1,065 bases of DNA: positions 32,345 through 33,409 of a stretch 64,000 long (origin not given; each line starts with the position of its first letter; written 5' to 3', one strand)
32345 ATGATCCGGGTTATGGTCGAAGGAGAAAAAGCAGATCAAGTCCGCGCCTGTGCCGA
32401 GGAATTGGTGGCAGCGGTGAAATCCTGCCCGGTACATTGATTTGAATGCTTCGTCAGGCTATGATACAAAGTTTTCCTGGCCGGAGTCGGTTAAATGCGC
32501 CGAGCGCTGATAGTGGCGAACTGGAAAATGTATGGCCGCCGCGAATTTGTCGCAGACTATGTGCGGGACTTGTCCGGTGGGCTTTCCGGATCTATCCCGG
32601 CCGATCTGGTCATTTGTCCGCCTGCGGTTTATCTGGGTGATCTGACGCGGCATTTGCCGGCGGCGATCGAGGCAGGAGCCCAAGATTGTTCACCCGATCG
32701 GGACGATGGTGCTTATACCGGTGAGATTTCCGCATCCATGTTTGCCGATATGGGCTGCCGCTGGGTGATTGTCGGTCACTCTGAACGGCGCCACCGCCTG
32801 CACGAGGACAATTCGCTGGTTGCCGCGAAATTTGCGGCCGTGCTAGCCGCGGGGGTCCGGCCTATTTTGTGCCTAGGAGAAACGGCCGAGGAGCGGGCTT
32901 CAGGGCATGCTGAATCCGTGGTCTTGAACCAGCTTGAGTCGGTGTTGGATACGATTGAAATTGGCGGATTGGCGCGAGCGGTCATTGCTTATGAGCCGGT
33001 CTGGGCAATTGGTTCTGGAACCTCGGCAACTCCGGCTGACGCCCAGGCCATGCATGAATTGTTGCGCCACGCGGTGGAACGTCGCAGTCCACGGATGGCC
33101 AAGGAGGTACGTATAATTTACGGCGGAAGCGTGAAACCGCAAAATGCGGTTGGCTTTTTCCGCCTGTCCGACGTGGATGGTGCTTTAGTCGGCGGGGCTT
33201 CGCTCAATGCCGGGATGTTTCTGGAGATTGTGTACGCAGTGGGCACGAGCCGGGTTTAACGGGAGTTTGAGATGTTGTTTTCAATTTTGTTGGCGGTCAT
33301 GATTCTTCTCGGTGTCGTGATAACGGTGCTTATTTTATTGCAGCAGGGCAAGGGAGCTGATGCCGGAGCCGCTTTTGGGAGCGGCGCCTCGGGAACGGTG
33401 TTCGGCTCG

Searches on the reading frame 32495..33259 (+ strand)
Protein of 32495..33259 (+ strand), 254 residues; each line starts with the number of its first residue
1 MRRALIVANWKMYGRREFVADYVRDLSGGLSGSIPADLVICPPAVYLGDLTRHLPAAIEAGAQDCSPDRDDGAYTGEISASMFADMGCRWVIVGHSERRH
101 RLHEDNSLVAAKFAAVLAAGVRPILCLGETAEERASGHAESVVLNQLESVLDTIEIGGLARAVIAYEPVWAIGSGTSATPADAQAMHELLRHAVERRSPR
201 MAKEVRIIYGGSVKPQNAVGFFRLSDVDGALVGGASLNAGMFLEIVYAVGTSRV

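Call 18: search_protein_families(library=ncbifam, proteins=[window:32495-33259:+], max_evalue=0.00001)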
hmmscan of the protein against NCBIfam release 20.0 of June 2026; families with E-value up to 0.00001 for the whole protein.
window:32495-33259:+ (254 aa): 9 families
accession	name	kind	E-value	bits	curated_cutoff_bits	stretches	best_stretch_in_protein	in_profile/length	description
NF010569.0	PRK13962.1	equivalog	4.2e-73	246.6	883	1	2-246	397-641/645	bifunctional phosphoglycerate kinase/triosephosphate isomerase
TIGR00419.1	tim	equivalog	3e-58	197.3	130.6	1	5-239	1-227/228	triose-phosphate isomerase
NF011163.0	PRK14565.1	equivalog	4e-56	190.4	298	1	5-249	4-234/240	triosephosphate isomerase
NF000722.0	PRK00042.2-1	equivalog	2.6e-51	174.4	293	1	3-249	3-248/256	triose-phosphate isomerase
NF000728.0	PRK00042.3-2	equivalog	1.8e-44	152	255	1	5-247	2-227/231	triose-phosphate isomerase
NF012036.0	PRK15492.1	equivalog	2.6e-34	118.8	509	1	56-247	65-256/261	triosephosphate isomerase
NF011497.0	PRK14905.1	equivalog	5.7e-34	118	485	1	9-246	11-256/357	triosephosphate isomerase/PTS system glucose/sucrose-specific transporter subunit IIB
NF000729.0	PRK00042.3-3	equivalog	1e-26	94.2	309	1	58-246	54-231/234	triose-phosphate isomerase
NF003302.0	PRK04302.1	subfamily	8.4e-10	38.7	132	1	32-133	33-127/223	triose-phosphate isomerase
